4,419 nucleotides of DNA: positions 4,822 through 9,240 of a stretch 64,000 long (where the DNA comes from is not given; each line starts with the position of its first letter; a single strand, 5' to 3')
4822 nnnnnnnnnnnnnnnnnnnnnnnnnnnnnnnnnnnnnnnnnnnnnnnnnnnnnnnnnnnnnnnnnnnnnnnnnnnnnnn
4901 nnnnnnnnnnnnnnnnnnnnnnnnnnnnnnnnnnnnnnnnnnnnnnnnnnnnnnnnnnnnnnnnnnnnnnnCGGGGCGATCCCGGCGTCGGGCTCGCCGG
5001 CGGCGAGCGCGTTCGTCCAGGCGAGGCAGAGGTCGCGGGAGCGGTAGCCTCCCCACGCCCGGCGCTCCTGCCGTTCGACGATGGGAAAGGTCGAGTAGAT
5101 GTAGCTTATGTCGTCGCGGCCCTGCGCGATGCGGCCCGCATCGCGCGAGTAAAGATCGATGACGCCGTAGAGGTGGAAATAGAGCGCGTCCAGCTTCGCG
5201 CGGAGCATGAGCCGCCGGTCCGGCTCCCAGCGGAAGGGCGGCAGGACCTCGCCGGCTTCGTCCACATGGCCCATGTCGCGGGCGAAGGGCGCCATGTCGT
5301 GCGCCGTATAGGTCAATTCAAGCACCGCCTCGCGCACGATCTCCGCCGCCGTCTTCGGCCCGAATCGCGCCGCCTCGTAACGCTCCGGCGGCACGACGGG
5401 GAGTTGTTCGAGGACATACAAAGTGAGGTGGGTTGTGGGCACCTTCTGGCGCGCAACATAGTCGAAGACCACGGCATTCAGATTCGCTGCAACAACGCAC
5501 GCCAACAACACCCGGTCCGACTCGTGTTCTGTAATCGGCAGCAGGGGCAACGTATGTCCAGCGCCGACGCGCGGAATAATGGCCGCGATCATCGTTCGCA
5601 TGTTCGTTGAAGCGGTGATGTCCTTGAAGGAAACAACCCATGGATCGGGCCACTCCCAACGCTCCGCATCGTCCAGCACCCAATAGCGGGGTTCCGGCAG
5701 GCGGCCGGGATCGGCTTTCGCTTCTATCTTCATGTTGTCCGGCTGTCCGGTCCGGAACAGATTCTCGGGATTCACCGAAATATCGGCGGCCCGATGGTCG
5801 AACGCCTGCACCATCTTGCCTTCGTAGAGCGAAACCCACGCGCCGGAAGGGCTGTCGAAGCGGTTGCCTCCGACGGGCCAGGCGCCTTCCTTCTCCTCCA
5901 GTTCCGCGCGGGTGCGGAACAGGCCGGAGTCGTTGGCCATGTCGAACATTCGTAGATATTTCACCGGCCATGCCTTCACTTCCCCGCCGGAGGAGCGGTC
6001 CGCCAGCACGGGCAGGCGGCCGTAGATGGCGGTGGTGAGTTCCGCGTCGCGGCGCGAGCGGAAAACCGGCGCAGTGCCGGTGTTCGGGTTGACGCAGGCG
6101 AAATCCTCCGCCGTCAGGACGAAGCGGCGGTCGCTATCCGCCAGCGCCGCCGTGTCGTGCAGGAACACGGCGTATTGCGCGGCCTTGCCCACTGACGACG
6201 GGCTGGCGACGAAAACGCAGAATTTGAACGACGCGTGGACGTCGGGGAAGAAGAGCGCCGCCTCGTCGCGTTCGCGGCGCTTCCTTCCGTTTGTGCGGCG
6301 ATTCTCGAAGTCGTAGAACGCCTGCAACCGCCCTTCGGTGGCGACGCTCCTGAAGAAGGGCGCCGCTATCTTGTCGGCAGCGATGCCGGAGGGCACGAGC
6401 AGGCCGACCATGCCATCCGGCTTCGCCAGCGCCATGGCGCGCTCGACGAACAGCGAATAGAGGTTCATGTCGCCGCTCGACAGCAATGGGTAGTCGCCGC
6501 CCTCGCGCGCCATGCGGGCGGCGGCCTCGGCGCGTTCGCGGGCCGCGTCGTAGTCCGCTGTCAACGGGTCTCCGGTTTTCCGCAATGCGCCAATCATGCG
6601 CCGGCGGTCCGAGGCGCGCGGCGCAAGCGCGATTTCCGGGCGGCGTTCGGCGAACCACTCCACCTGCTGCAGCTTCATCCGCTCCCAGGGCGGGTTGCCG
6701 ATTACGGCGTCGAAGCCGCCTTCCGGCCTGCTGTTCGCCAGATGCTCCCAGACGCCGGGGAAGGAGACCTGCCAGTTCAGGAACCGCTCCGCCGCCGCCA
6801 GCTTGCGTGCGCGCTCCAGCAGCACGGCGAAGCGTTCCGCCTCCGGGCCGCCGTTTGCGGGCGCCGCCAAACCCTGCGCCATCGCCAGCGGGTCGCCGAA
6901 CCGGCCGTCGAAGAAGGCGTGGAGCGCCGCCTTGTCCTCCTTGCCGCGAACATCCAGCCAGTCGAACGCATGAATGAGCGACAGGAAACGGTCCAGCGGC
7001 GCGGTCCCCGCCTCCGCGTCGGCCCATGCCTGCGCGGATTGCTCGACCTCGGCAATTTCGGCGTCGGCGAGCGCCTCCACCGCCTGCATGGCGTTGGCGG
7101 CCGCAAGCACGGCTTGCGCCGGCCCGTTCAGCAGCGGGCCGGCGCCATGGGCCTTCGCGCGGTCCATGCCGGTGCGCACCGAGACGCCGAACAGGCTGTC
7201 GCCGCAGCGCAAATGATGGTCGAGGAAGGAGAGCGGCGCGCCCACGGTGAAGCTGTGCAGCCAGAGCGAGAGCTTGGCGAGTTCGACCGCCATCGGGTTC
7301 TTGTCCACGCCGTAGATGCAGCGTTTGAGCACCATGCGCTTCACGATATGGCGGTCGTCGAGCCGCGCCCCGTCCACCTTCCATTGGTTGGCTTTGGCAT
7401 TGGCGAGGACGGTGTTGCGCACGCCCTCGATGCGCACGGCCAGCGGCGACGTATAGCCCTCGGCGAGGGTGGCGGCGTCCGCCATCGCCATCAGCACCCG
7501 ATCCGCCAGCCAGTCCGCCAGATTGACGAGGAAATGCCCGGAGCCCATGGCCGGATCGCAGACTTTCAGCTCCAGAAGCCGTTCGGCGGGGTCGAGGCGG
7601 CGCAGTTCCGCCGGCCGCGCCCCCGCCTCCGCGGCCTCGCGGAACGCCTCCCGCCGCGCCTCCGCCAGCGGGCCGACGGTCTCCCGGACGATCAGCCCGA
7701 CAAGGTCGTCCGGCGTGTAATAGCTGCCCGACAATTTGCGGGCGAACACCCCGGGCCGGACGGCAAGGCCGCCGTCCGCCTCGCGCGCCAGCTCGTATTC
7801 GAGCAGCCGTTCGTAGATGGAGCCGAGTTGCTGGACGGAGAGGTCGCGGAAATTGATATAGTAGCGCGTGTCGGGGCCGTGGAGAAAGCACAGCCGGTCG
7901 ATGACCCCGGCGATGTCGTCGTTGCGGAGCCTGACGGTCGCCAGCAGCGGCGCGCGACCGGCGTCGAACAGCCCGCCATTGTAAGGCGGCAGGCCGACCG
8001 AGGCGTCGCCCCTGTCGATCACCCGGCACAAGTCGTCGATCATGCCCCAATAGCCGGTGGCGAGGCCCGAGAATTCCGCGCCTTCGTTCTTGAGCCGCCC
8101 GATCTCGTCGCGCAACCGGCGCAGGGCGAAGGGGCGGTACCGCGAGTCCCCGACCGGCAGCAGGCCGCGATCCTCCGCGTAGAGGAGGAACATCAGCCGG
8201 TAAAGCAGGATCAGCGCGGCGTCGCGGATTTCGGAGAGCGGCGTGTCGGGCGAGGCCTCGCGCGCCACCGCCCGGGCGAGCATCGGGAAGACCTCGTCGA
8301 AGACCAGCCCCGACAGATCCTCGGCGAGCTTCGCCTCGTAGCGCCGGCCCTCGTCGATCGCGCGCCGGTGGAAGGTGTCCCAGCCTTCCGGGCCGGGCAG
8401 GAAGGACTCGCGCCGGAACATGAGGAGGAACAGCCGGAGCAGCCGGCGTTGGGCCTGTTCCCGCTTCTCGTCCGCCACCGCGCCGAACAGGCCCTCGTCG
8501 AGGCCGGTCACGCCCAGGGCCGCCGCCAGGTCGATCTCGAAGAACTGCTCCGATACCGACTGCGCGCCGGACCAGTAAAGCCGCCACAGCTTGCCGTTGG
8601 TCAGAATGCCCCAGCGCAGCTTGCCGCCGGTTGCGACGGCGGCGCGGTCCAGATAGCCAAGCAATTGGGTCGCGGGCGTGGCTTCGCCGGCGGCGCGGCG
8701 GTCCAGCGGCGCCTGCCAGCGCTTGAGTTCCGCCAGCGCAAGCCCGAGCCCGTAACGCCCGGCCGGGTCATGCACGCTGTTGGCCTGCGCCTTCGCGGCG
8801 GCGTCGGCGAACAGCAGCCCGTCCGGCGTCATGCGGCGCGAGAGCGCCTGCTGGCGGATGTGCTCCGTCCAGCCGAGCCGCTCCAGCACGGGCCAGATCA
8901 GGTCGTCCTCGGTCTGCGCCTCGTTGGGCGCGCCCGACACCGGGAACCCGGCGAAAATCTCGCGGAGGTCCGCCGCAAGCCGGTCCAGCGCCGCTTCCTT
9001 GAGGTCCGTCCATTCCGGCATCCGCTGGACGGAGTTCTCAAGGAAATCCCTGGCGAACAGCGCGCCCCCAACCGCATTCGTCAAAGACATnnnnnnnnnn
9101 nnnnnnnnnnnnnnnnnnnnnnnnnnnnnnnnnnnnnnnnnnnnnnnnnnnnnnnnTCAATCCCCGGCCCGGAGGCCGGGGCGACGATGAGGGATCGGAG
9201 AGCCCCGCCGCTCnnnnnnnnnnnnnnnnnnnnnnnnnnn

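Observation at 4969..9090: Solitary 1373-aa fused nuclease/gamma-N6-adenine methyltransferase (Type IIG-like) with a partial 3' duplicate nearby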

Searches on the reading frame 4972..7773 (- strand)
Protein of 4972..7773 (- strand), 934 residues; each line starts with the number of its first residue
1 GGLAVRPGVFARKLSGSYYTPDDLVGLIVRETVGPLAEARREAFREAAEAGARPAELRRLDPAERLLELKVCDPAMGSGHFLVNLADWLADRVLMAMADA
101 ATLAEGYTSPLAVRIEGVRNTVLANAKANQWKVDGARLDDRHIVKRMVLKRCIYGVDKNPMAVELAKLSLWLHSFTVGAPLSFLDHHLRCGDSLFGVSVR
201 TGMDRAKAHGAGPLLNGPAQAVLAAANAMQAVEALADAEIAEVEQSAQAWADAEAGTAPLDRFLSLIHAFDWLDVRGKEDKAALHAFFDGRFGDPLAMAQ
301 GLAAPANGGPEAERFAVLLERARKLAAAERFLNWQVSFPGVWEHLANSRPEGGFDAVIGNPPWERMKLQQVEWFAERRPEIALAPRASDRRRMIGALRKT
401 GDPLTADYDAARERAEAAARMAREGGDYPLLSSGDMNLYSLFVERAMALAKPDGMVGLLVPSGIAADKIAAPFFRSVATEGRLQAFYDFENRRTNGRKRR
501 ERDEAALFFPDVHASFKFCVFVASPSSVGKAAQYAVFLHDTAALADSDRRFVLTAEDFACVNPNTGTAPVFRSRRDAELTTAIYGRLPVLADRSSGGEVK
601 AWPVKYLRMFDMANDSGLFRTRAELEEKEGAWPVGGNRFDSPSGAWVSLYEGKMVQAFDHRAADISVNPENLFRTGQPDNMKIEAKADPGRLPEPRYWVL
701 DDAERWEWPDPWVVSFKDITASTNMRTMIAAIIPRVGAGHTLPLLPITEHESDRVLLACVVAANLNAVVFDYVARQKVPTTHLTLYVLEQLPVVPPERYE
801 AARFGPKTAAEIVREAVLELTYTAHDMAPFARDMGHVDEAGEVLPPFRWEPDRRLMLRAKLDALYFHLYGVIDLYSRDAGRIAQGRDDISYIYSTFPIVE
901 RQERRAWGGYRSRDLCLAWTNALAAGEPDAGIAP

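Call 50: predict_structure(alignment_id=A5)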
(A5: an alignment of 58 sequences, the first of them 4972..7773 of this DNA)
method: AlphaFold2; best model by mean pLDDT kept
length: 934 residues; sequences in the alignment: 58
mean_pLDDT: 62.7   pTM: 0.53
mean pLDDT of the five models: 62.7, 56.7, 55.1, 48.7, 47.5
residues with pLDDT >= 90: 69; 70-90: 344; 50-70: 227; < 50: 294
segments of 3 or more residues with pLDDT < 50: 1-19, 157-188, 235-244, 330-334, 339-341, 363-366, 425-436, 493-505, 562-570, 583-683, 685-705, 717-729, 737-742, 766-796, 823-826, 874-876
pLDDT, mean of each block of 10 residues (from residue 1): 27 35 84 91 93 90 91 62 81 92 88 87 72 72 81 58 40 31 38 62 75 77 67 47 53 73 82 79 85 85 77 88 73 49 59 80 55 70 67 86 83 68 46 46 75 87 56 75 87 46 52 67 89 84 83 78 42 60 45 40 36 31 35 25 26 24 28 35 45 34 52 54 37 51 59 67 46 30 30 46 80 74 48 61 60 82 76 52 69 67 78 89 87 79
secondary structure, 60 per line:
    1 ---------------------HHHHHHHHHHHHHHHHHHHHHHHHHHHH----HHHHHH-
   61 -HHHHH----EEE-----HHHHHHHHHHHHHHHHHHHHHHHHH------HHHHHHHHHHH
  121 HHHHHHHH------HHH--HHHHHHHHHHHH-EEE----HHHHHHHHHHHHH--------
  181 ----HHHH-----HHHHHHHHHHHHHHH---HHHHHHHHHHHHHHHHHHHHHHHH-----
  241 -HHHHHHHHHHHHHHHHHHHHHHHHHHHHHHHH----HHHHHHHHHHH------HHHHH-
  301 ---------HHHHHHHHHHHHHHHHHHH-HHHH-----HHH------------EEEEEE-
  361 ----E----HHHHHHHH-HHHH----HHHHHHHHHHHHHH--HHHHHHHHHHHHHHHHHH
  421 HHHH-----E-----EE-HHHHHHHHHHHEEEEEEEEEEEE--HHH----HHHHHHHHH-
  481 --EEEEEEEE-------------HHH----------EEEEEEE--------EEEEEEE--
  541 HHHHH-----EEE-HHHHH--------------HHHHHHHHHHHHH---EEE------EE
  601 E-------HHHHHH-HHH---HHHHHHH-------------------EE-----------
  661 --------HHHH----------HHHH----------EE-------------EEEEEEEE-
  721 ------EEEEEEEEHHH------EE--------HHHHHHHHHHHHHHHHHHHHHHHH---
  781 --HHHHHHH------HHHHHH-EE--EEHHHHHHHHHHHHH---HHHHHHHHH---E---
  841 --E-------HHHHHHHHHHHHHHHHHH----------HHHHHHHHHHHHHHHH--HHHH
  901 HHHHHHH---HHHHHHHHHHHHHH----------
elements in order (helices of 4 or more, strands of 3 or more residues): H22-49 H54-59 H62-66 E71-73 H79-103 H110-128 H140-151 E153-155 H160-172 H185-188 H194-208 H212-235 H242-273 H278-288 H295-299 H310-328 H330-333 E354-359 H370-377 H379-382 H387-400 H403-424 H439-449 E450-461 H471-479 E483-490 E517-523 E532-538 H541-545 E551-553 H555-559 H574-586 E590-592 E599-601 H609-614 H622-628 H669-672 H683-686 E712-719 E727-734 H754-777 H783-789 H796-801 H809-821 H825-833 H851-868 H879-894 H897-907 H911-924

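Call 54: fold_search(model_id=the predicted structure, library=pdb)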
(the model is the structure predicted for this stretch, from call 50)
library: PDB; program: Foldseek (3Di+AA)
matches with E <= 10: 243; with E <= 0.001: 13
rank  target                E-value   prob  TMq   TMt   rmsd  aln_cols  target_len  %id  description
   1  8q56_A                5.4e-06  1.00  0.23  0.18  14.2       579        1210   13  PglX methyltransferase of Salmonella BREX phage defence system (aka BrxX) bound to inhibitor Ocr (released 2024-08-21)
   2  9ex7_A                7.4e-06  1.00  0.23  0.19  14.9       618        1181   13  Cryo-EM structure of the E. coli BrxX methyltransferase in complex with Ocr (released 2025-03-05)
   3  9ewz_C                6.4e-05  1.00  0.24  0.19  15.2       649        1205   15  Cryo-EM structure of the E. coli BrxX methyltransferase in complex with DNA (released 2025-03-05)
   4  8c45_A                8.0e-05  1.00  0.20  0.16  16.9       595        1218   14  PglX methyltransferase from the Salmonella BREX phage defence system (aka BrxX) (released 2024-07-10)
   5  8zek_A                1.0e-04  1.00  0.24  0.20  14.9       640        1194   14  Cryo-EM structure of the E. coli BrxX methyltransferase complexed with Ocr (released 2024-12-11)
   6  8c45_B                1.7e-04  1.00  0.22  0.18  16.0       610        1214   12  PglX methyltransferase from the Salmonella BREX phage defence system (aka BrxX) (released 2024-07-10)
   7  7rfl_B                3.8e-04  1.00  0.22  0.35  11.3       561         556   11  CamA Adenine Methyltransferase Complexed to Cognate Substrate DNA and Inhibitor SGC0946 (released 2021-09-15)
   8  7rfl_A                4.7e-04  1.00  0.21  0.33  14.0       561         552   11  CamA Adenine Methyltransferase Complexed to Cognate Substrate DNA and Inhibitor SGC0946 (released 2021-09-15)
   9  8cxs_A                5.4e-04  1.00  0.22  0.35  10.2       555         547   10  CamA Adenine Methyltransferase Complexed to Cognate Substrate DNA and Inhibitor MTA (released 2023-01-11)
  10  7lt5_B                5.4e-04  1.00  0.22  0.34  10.3       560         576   11  CamA Adenine Methyltransferase Complexed to Cognate Substrate DNA and Cofactor SAH (released 2021-05-19)
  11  7rfm_A                5.7e-04  1.00  0.21  0.35  10.8       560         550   12  CamA Adenine Methyltransferase Complexed to Cognate Substrate DNA and Inhibitor EPZ004777 (released 2021-09-15)
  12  7lni_A                6.2e-04  1.00  0.21  0.34  13.5       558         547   10  SeMet CamA Adenine Methyltransferase Complexed to Cognate Substrate DNA (released 2021-05-19)
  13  7rfk_A                9.0e-04  1.00  0.22  0.35  10.7       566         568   10  CamA Adenine Methyltransferase Complexed to Cognate Substrate DNA and Inhibitor Sinefungin (released 2021-09-15)
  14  7rfm_C                1.0e-03  1.00  0.12  0.20  13.4       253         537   12  CamA Adenine Methyltransferase Complexed to Cognate Substrate DNA and Inhibitor EPZ004777 (released 2021-09-15)
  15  8cxw_B                1.1e-03  1.00  0.21  0.34  11.2       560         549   11  CamA Adenine Methyltransferase Complexed to Cognate Substrate DNA and Inhibitor piclidenoson (Compound 4) (released 2023-01-11)
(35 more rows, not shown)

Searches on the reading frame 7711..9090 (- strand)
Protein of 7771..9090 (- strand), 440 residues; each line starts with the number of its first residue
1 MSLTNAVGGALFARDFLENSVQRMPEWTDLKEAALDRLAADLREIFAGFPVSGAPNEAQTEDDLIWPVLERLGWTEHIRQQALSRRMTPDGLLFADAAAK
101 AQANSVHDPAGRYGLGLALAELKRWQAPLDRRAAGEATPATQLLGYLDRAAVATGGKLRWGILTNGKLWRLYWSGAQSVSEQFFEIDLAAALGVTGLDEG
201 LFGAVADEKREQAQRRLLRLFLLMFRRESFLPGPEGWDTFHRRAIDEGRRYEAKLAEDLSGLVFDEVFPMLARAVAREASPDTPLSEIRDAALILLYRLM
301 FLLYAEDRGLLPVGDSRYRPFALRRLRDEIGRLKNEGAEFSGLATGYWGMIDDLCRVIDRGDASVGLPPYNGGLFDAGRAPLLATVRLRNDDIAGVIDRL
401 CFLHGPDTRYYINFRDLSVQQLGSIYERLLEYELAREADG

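Call 32: search_protein_families(library=padloc, proteins=[window:7771-9090:-], max_evalue=0.01)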
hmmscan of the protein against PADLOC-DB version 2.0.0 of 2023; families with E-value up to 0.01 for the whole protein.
window:7771-9090:- (440 aa): 11 families
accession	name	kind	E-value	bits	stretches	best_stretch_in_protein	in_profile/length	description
PDLC02643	DrmMI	-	2.1e-21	73.6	1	158-437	163-443/1347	DrmMI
PDLC03620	REase_MTase_IIG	-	3.1e-21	72.7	1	243-436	311-514/1378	Type IIG restriction enzyme-methyltransferase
PDLC03613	REase_MTase_IIG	-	4.2e-20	69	2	285-433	264-407/1250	Type IIG restriction enzyme-methyltransferase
PDLC02638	DrmMI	-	6.1e-16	55.7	1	246-438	232-443/935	DrmMI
PDLC03614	REase_MTase_IIG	-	1.2e-10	37.6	1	286-433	305-459/1584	Type IIG restriction enzyme-methyltransferase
PDLC02645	DrmMI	-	1.1e-09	35.1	1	278-439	267-438/772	DrmMI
PDLC03618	REase_MTase_IIG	-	1.3e-08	30.7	1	277-436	266-435/1429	Type IIG restriction enzyme-methyltransferase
PDLC02642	DrmMI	-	2.1e-08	31.1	1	280-436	268-438/594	DrmMI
PDLC02640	DrmMI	-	1.2e-06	24.5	1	288-433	277-435/1015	DrmMI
PDLC02639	DrmMI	-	5.1e-06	23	1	298-434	2-151/803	DrmMI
PDLC03622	REase_MTase_IIG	-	0.0017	13.7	1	292-379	128-219/1524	Type IIG restriction enzyme-methyltransferase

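Call 33: search_protein_families(library=pfam, proteins=[window:7771-9090:-], max_evalue=10)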
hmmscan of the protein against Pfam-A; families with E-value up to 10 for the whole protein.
window:7771-9090:- (440 aa): 3 families
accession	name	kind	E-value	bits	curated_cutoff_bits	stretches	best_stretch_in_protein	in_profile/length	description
PF04313.20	HSDR_N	-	0.013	15.8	25.1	1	114-172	136-190/198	Type I restriction enzyme R protein N terminus (HSDR_N)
PF20465.4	MmeI_hel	-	0.019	16.1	27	1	294-375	5-75/75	MmeI, helicase spacer domain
PF20464.3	MmeI_N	-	0.059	14.1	27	1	126-186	83-132/181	MmeI, N-terminal domain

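Call 51: predict_structure(alignment_id=A4)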
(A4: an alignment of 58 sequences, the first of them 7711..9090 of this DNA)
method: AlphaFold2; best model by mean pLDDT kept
length: 460 residues; sequences in the alignment: 58
mean_pLDDT: 85.8   pTM: 0.73
mean pLDDT of the five models: 85.8, 85.3, 84.7, 83.9, 83.7
residues with pLDDT >= 90: 219; 70-90: 193; 50-70: 37; < 50: 11
segments of 3 or more residues with pLDDT < 50: 454-460
pLDDT, mean of each block of 10 residues (from residue 1): 70 83 89 93 92 86 97 95 87 96 90 94 89 64 89 90 94 73 87 68 65 89 95 78 85 81 91 95 94 95 88 85 91 91 94 93 89 87 95 95 76 79 82 86 79 44
secondary structure, 60 per line:
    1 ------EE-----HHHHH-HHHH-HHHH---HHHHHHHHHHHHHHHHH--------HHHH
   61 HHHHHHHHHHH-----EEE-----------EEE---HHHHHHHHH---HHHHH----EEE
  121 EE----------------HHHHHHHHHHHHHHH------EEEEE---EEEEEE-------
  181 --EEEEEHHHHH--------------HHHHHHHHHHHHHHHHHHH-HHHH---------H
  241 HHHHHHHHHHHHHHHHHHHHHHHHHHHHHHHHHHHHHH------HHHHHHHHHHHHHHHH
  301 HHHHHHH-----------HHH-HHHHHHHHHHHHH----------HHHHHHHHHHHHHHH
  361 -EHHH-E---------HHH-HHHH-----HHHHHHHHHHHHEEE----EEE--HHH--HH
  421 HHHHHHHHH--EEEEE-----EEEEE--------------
elements in order: H14-18 H20-23 H25-28 H32-48 H57-71 E77-79 E91-93 H97-105 H109-113 E118-122 H139-153 E160-164 E168-173 E183-187 H188-192 H207-225 H227-230 H240-278 H285-307 H323-335 H346-360 H381-384 H390-401 E402-404 E409-411 H419-429 E432-436 E442-446

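Call 55: fold_search(model_id=the predicted structure, library=pdb)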
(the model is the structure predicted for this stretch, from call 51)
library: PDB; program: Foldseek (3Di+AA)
matches with E <= 10: 79; with E <= 0.001: 0
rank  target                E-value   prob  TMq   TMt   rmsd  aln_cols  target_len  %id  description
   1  2ddo_A                1.2e+00  0.09  0.09  0.13  11.6       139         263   14  Crystal Structure of Pyridoxal Kinase from the Escherichia coli pdxK gene at 2.6 A resolution (released 2006-08-15)
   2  8x2h                  1.3e+00  0.06  0.14  0.04  19.9       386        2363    9  Cryo-EM structure of the TcsL at pH 5.0 in its closed conformation (released 2023-12-13)
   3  9pnt                  2.1e+00  0.01  0.07  0.03  24.4       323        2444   13  N4 vRNAP gp50 - open complex (released 2025-12-10)
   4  7eyd_P8               2.2e+00  0.08  0.11  0.24  15.4       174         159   14  Cryo-EM structure of cyanobacterial phycobilisome from Anabaena sp. PCC 7120 (released 2021-10-06)
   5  1b33_B                2.7e+00  0.06  0.11  0.23  14.9       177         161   11  STRUCTURE OF LIGHT HARVESTING COMPLEX OF ALLOPHYCOCYANIN ALPHA AND BETA CHAINS/CORE-LINKER COMPLEX AP*LC7.8 (released 1999-02-23)
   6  7eyd_B8               3.1e+00  0.06  0.11  0.25  15.2       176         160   13  Cryo-EM structure of cyanobacterial phycobilisome from Anabaena sp. PCC 7120 (released 2021-10-06)
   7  2v8a_B                3.1e+00  0.06  0.11  0.23  14.8       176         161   12  The structure of Thermosynechococcus elongatus allophycocyanin at 3.5 Angstroems. (released 2007-12-11)
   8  9v7j_2                3.1e+00  0.05  0.12  0.24  13.6       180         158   15  Phycobilisome core from Gloeobacter violaceus PCC 7421 (released 2025-09-24)
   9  9lm8                  3.1e+00  0.04  0.11  0.13  18.6       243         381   14  Crystal structure of bvFP-Pfr21 (released 2026-01-28)
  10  8yxy_B                3.1e+00  0.02  0.12  0.15  18.0       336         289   11  NADPH and 1-benzyl-4-methylpiperidin-3-one complex structure of Imine Reductase Mutant(M6) from Pochonia chlamydospori (released 2025-07-09)
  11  8c4h_A                3.1e+00  0.01  0.08  0.09  21.3       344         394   13  CryoEM structure of the Hendra henipavirus nucleocapsid sauronoid assembly multimer (released 2024-06-26)
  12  1ir6                  3.4e+00  0.07  0.10  0.12  14.5       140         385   11  Crystal structure of exonuclease RecJ bound to manganese (released 2002-05-15)
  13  4po5_B                3.4e+00  0.05  0.11  0.23  14.7       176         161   12  Crystal structure of allophycocyanin B from Synechocystis PCC 6803 (released 2014-10-29)
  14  4lg3_A                3.6e+00  0.06  0.10  0.19   9.8       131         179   13  Crystal structure of a DUF487 family protein (DESPIG_00776) from Desulfovibrio piger ATCC 29098 at 2.49 A resolution (released 2013-08-21)
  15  9pxf_D                3.6e+00  0.05  0.14  0.21  23.2       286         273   13  Ammonia monooxygenase in native membranes from N. briensis (released 2026-01-28)
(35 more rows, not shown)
